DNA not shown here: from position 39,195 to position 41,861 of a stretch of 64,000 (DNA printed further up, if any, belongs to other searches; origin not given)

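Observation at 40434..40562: Rad50 with a two-helix hydrophobic hairpin in place of the CxxC zinc hook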

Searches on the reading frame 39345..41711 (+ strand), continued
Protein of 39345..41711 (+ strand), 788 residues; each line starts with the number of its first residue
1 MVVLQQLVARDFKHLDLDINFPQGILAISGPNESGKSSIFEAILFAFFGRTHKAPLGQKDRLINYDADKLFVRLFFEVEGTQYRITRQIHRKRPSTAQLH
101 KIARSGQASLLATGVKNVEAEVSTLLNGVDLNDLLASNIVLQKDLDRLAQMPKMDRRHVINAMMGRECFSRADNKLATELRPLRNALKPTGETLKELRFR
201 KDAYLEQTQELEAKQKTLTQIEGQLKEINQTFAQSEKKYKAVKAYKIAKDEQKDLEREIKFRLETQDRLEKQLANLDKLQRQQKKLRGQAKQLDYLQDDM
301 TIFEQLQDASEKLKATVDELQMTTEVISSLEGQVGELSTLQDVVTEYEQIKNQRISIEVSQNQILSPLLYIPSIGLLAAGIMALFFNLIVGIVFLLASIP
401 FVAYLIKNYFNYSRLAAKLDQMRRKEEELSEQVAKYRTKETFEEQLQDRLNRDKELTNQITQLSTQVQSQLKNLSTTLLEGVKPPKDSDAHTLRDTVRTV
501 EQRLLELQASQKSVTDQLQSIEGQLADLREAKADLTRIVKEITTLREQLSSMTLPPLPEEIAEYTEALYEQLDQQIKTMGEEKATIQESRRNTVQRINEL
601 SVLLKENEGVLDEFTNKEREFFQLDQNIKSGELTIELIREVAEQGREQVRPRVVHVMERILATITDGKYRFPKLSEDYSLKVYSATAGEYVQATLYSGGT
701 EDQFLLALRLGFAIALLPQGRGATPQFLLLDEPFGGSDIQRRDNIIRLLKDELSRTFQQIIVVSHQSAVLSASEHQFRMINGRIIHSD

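Call 43: find_related_loci(query=A1, collection=genome_contigs, flank=6000)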
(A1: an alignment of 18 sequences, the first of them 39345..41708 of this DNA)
Query A1 (788 aa) in genome_contigs; peptide patterns used: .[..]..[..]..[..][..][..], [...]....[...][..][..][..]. (x = any residue, [..] = any of these).
600 stretches matched a pattern (row limit reached: there are more); 136 encode a relative of the query (tblastn E <= 1e-3); the best 80 are kept; 80 distinct loci.
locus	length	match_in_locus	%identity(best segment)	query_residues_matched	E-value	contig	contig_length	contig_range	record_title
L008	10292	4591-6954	69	1-788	0e+0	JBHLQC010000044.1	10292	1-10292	MAG: Candidatus Odinarchaeota archaeon isolate H3S.115 H3S.115@4187, whole genome shotgun sequence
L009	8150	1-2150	61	72-788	0e+0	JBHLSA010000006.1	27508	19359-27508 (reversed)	MAG: Candidatus Thorarchaeota archaeon isolate TM2M.154 TM2M.154@2784, whole genome shotgun sequence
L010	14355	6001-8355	64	4-788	0e+0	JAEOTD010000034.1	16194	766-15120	MAG: Candidatus Hermodarchaeota archaeon isolate YT1_028 k127_10052280, whole genome shotgun sequence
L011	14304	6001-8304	30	4-784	6e-82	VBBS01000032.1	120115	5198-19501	MAG: Candidatus Bathyarchaeota archaeon isolate BA_24 14_0903_09_30cm_scaffold_47, whole genome shotgun sequence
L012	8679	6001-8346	29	1-785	3e-81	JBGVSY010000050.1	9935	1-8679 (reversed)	MAG: Nitrososphaeria archaeon isolate S_237_B8 k127_526116, whole genome shotgun sequence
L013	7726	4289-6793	28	1-765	1e-61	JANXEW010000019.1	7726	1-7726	MAG: Thermofilaceae archaeon isolate SKYB99 NODE_19_length_7726_cov_11.714472, whole genome shotgun sequence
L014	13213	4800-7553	27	1-785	2e-58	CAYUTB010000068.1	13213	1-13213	MAG TPA_asm: uncultured Candidatus Bathyarchaeia archaeon isolate SRP178699_co1_176 genome assembly, contig: NODE_6244_l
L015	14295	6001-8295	30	7-784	7e-85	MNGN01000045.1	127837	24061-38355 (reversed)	MAG: Crenarchaeota archaeon 13_1_40CM_3_52_17 13_1_40cm_3_scaffold_15, whole genome shotgun sequence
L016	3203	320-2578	26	1-765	5e-58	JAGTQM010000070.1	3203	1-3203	MAG: Candidatus Bathyarchaeota archaeon isolate QZM_A2_bin_24 QZM_A2_bin_24_scaffold_17688_curated, whole genome shotgun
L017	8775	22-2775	26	1-785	4e-55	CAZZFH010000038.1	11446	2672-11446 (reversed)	MAG TPA_asm: uncultured Candidatus Bathyarchaeia archaeon isolate SRP178699_co2_149 genome assembly, contig: NODE_5382_l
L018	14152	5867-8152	28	1-783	1e-64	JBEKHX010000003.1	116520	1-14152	MAG: Nitrososphaerales archaeon isolate SPRUCE 287 SPRUCE_287_3, whole genome shotgun sequence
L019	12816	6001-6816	36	519-785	4e-42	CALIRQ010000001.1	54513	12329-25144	MAG: uncultured archaeon isolate S1_Bin_METABAT__214_1 genome assembly, contig: c_000001388505, whole genome shotgun seq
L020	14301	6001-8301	28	4-784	6e-84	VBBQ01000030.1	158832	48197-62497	MAG: Candidatus Bathyarchaeota archaeon isolate BA_22 14_1009_05_40cm_scaffold_388, whole genome shotgun sequence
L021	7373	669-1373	31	525-766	1e-25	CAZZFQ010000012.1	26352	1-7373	MAG TPA_asm: uncultured Candidatus Bathyarchaeia archaeon isolate binchicken_co10_187 genome assembly, contig: NODE_736_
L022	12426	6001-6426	42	648-787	3e-24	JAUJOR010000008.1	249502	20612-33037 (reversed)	MAG: Chloroflexota bacterium isolate YX3bin23 opera_contig_99, whole genome shotgun sequence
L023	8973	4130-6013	39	1-788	4e-24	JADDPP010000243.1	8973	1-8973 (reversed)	MAG: Rubrobacter sp. isolate LC5_2 AB19_LC5_2007_length_8990_cov_68, whole genome shotgun sequence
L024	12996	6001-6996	30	470-788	1e-19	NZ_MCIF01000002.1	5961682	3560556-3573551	Thermogemmatispora tikiterensis strain T81 A4R35_scaffold00002, whole genome shotgun sequence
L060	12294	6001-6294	30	2-93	8e-7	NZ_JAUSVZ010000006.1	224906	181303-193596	Brevibacillus aydinogluensis strain PDF25 Ga0480238_06, whole genome shotgun sequence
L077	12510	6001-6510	25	21-198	4e-6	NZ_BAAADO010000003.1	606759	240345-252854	Salinibacillus aidingensis strain JCM 12389 sequence03, whole genome shotgun sequence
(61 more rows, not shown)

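Call 58: search_protein_representatives(alignment_id=A1)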
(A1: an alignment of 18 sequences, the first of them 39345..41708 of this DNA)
Query: 18 sequences, 791 profile positions. Proteins with E-value up to 0.001 (for the whole library): 83692; up to 1e-10: 45952; up to 1e-30: 4964. The best 150 are listed.
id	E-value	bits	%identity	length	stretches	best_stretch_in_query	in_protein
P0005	0.0e+00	1103.1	-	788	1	1-789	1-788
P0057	4.4e-246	835.5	-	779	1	1-789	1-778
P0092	8.3e-219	745.3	-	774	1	1-788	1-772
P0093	2.8e-208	710.5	-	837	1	1-789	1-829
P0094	2.4e-187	641.3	-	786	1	2-788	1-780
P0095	4.2e-187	640.4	-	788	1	1-788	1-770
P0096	4.6e-183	627.1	-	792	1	2-788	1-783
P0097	6.6e-183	626.5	-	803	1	3-787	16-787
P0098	3.1e-182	624.3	-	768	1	1-768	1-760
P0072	3.3e-178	611.0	-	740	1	10-789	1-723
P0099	4.8e-176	603.9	-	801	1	2-786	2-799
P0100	4.9e-176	603.8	-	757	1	1-787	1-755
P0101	8.0e-176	603.1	-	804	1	1-787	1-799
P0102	2.0e-175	601.8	-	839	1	1-787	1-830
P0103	4.0e-172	590.9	-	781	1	1-787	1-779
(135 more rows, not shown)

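Call 62: search_protein_families(library=padloc, proteins=[window:39345-41711:+], max_evalue=0.001)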
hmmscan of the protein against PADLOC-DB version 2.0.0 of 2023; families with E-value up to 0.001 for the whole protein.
window:39345-41711:+ (788 aa): 32 families (the best 25 are shown)
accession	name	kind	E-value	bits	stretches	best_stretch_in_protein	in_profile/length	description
PDLC04135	mad3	-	7.2e-27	92.9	1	4-779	2-337/374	mads_3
PDLC03859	LmuB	-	2.4e-22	77.9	2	386-766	249-585/611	-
PDLC03865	LmuB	-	2.5e-18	63.7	2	20-354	29-346/1007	-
PDLC02714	PbeC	-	7.4e-14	49.5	2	14-270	19-284/651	PbeC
PDLC03863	LmuB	-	8.2e-12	42.6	1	15-94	16-89/610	-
PDLC02722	PbeC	-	1.4e-10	38.5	1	502-687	357-534/643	PbeC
PDLC02747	PbeC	-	9.6e-10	35.9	2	498-766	362-628/632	PbeC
PDLC03868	LmuB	-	4.1e-09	33.3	1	169-348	250-430/1035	-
PDLC03861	LmuB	-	1.6e-08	31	1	25-122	233-335/1213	-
PDLC04140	mad8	-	1.7e-06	25.8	1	16-114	19-70/314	mads_8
PDLC02980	AriA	-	2.3e-06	25.8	0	27-54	3-36/304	-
PDLC00551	JetC2|JetC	-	2.6e-06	23.6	1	413-643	785-1013/1365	DUF3584 domain; MukB-like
PDLC02726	PbeC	-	3.6e-06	23.7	2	567-753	417-594/637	PbeC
PDLC03867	LmuB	-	4.2e-06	23.6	1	4-93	6-89/605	-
PDLC02741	PbeC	-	4.9e-06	23.3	1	25-313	30-320/644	PbeC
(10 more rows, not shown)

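Call 63: search_dna_similar(query=window:39345-41708:+, collection=plasmids, mode=protein, max_evalue=1e-8, max_rows=25)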
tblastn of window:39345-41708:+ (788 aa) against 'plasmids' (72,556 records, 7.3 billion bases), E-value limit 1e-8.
Records with a match: 6; places in all: 6; records where one place covers at least 80% of the query: 0.
Best place of each record, by identity: <60% 6.
By first word of the organism name: Arcobacter 3; Pontibacillus 1; Thermus 1; Priestia 1.
By predicted mobility (MOB-suite, as given by PLSDB): non-mobilizable 6.
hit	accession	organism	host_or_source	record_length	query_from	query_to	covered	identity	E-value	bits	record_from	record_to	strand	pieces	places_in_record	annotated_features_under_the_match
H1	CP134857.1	Arcobacter sp. AZ-2023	food,chicken meat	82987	2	194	24%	30.3%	2e-10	72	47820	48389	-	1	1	SMC family ATPase | exonuclease SbcCD subunit D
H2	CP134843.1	Arcobacter sp. AZ-2023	food,chicken meat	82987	2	194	24%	30.3%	2e-10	72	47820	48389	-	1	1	SMC family ATPase | exonuclease SbcCD subunit D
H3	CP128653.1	Arcobacter sp. DSM 115960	animal,chicken meat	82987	2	194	24%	30.3%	2e-10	72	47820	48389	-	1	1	SMC family ATPase | exonuclease SbcCD subunit D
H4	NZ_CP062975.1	Pontibacillus sp. ALD_SL1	mangrove mud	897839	587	775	24%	26.5%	2e-9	69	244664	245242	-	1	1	SMC family ATPase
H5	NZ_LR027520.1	Thermus thermophilus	-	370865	25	165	18%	32.4%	1e-10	73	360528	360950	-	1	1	SMC family ATPase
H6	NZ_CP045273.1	Priestia megaterium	pure culture,Paper surface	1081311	648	769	15%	36.1%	1e-11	77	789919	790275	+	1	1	none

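Call 76: search_protein_families(library=pfam, proteins=[L077:4703-5935:+, L077:5932-8922:+, L077:9650-10600:+, L060:5995-8166:+, L023:4091-6037:+, L024:3319-7098:+], max_evalue=0.0001)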
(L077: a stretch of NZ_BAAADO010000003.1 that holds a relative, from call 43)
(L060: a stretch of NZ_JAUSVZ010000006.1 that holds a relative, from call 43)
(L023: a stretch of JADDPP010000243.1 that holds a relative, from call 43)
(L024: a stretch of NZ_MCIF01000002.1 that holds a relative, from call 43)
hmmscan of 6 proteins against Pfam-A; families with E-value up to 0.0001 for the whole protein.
L077:4703-5935:+ (410 aa): 1 family
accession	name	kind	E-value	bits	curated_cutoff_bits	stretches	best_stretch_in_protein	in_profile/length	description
PF00149.33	Metallophos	-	3.7e-14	54.1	21.5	1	6-204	1-190/191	Calcineurin-like phosphoesterase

L077:5932-8922:+ (996 aa): 2 families
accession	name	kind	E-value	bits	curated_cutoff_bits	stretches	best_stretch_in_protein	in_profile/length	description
PF13514.12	AAA_27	-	2.4e-23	83.3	22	1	4-205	1-202/206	AAA domain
PF13476.12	AAA_23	-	6.2e-12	47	27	1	8-220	1-197/201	AAA domain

L077:9650-10600:+ (316 aa): 2 families
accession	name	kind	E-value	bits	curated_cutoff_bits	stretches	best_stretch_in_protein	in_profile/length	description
PF01966.28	HD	-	3.6e-11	43.8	22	1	161-278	2-115/116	HD domain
PF01336.31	tRNA_anti-codon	-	1.9e-09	37.8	27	1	29-89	12-74/75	OB-fold nucleic acid binding domain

L060:5995-8166:+ (724 aa): 4 families
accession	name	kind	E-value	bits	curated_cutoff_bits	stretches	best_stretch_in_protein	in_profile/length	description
PF13476.12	AAA_23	-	4.2e-18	67.1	27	1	7-173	1-143/201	AAA domain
PF13514.12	AAA_27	-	4.1e-10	40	22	1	4-55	2-56/206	AAA domain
PF02463.25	SMC_N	-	1.2e-06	28.6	40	0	636-707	136-203/220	RecF/RecN/SMC N terminal domain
PF13175.12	AAA_15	-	5.8e-06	26.6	32.1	1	4-45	2-43/374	AAA ATPase domain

L023:4091-6037:+ (649 aa): 5 families
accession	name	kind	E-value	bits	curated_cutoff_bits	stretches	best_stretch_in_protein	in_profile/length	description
PF13476.12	AAA_23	-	1.4e-15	58.9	27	1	19-227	1-195/201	AAA domain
PF02463.25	SMC_N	-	1.9e-12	47.6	40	1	17-619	2-199/220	RecF/RecN/SMC N terminal domain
PF13555.12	AAA_29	-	1.1e-06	28.7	27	1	17-64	1-48/61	P-loop containing region of AAA domain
PF13514.12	AAA_27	-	3.2e-06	27.3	22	1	29-110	15-92/206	AAA domain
PF13558.12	SbcC_Walker_B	-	4.4e-05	24.1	27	0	541-601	27-89/90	SbcC/RAD50-like, Walker B motif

L024:3319-7098:+ (1260 aa): 4 families
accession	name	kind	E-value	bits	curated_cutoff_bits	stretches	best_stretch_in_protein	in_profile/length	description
PF13476.12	AAA_23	-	9.6e-11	43.1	27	1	7-255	2-195/201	AAA domain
PF02463.25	SMC_N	-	2.9e-10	40.4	40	1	4-95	2-105/220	RecF/RecN/SMC N terminal domain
PF13514.12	AAA_27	-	9e-07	29.1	22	1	4-59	3-60/206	AAA domain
PF13304.12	AAA_21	-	3.7e-05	24.4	27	0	1144-1203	243-299/304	AAA domain, putative AbiEii toxin, Type IV TA system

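Call 83: find_encoding_contigs(protein=P0091, flank=7000, max_places=1)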
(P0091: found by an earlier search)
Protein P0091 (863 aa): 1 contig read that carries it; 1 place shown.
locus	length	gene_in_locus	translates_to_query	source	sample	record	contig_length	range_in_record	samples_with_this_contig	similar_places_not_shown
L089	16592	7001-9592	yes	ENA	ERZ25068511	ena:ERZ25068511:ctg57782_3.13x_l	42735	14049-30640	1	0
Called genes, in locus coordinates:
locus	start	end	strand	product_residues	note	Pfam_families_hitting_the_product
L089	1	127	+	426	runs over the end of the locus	PF00171:Aldedh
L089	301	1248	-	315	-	PF02779:Transket_pyr, PF02780:Transketolase_C, PF22613:Transketolase_C_1 (weak)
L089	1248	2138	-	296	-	PF13292:DXP_synthase_N, PF00456:Transketolase_N, PF00676:E1_dh (weak), PF09364:XFP_N (weak)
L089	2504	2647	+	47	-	-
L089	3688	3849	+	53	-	-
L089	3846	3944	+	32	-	-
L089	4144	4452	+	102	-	PF02834:LigT_PEase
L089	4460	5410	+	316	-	PF00730:HhH-GPD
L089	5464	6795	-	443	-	PF02881:SRP54_N, PF13191:AAA_16 (faint), PF13401:AAA_22 (weak), PF00448:SRP54, PF01656:CbiA (faint), PF13671:AAA_33 (faint), PF02978:SRP_SPB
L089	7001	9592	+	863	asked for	PF02463:SMC_N, PF13476:AAA_23, PF13558:SbcC_Walker_B (weak)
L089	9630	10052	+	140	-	PF01243:PNPOx_N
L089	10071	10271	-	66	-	PF10041:DUF2277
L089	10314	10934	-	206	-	PF07040:DUF1326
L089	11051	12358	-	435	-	PF04476:4HFCP_synth, PF01206:TusA (weak)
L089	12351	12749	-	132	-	PF00701:DHDPS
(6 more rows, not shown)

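Call 84: find_homologous_proteins(query=L001:8844-10004:+, max_evalue=0.000001)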
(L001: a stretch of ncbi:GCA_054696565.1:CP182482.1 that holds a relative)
Query L001:8844-10004:+ (387 aa): 248 proteins with E <= 0.000001 among 7166 candidates; the best 120 are listed.
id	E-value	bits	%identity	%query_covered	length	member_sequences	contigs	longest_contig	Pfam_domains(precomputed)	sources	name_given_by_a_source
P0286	4.2e-247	837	96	100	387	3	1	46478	PF12850.13,PF00149.34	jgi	-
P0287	4.5e-200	682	75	100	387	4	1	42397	PF12850.13,PF00149.34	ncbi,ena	-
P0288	1.5e-177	608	66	100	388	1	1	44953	PF12850.13,PF00149.34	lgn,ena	-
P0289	1.0e-171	589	65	100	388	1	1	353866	PF12850.13,PF00149.34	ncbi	ncbi:MAG: DNA repair exonuclease [Infirmifilum sp.]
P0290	1.7e-167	575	63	100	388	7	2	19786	PF12850.13,PF00149.34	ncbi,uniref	ncbi:metallophosphoesterase family protein [Infirmifilum sp.]|uniref:metallophosphoesterase family p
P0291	1.9e-142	493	55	100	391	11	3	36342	PF12850.13,PF00149.34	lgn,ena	-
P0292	4.9e-141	488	53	100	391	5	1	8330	PF12850.13,PF00149.34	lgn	-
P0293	2.4e-139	482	56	100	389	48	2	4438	PF12850.13,PF00149.34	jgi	-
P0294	2.6e-139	482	54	100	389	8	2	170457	PF00149.34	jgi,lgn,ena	jgi:DNA repair exonuclease SbcCD nuclease subunit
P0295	5.7e-139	481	52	100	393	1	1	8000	PF12850.13,PF00149.34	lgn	-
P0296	2.8e-137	476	53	100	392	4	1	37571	PF12850.13,PF00149.34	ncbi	ncbi:MAG: metallophosphoesterase [Thermoproteota archaeon]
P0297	2.4e-134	466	53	100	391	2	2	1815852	PF00149.34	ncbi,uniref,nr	ncbi:metallophosphoesterase family protein [Thermofilum pendens]|uniref:Metallophosphoesterase n=1 T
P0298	1.7e-133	463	53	100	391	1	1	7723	PF12850.13,PF00149.34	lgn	-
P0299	1.2e-132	460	54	100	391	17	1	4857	PF12850.13,PF00149.34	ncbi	ncbi:MAG: DNA repair exonuclease [Thermofilaceae archaeon]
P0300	1.4e-131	457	53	100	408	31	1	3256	PF12850.13,PF00149.34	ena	-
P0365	5.0e-32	129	29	93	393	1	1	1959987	PF12850.13,PF00149.34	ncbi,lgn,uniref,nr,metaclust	ncbi:metallophosphoesterase family protein [Dictyoglomus thermophilum]|uniref:Nuclease SbcD, putativ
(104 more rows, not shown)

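Call 85: find_encoding_contigs(protein=P0297, flank=6000, max_places=1)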
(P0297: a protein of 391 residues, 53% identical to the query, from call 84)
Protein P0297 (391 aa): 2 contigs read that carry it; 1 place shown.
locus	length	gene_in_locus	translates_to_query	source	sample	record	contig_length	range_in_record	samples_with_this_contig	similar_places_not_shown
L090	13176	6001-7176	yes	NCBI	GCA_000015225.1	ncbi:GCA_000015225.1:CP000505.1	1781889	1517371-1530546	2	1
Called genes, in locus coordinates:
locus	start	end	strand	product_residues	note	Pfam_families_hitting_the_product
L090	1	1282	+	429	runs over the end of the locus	PF01676:Metalloenzyme, PF10143:PhosphMutase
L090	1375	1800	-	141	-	-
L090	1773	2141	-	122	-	-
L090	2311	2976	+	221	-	PF00578:AhpC-TSA, PF08534:Redoxin, PF10417:1-cysPrx_C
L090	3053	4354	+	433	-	PF09376:NurA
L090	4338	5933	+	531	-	PF01935:DUF87, PF12846:AAA_10 (faint)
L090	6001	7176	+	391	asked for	PF00149:Metallophos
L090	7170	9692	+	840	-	PF02463:SMC_N, PF13476:AAA_23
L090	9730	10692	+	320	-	PF00389:2-Hacid_dh, PF02826:2-Hacid_dh_C, PF00670:AdoHcyase_NAD (weak)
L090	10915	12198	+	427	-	PF04348:LppC, PF13433:Peripla_BP_5, PF13458:Peripla_BP_6, PF01094:ANF_receptor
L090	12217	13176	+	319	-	PF02653:BPD_transp_2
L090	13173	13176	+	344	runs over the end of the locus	PF02653:BPD_transp_2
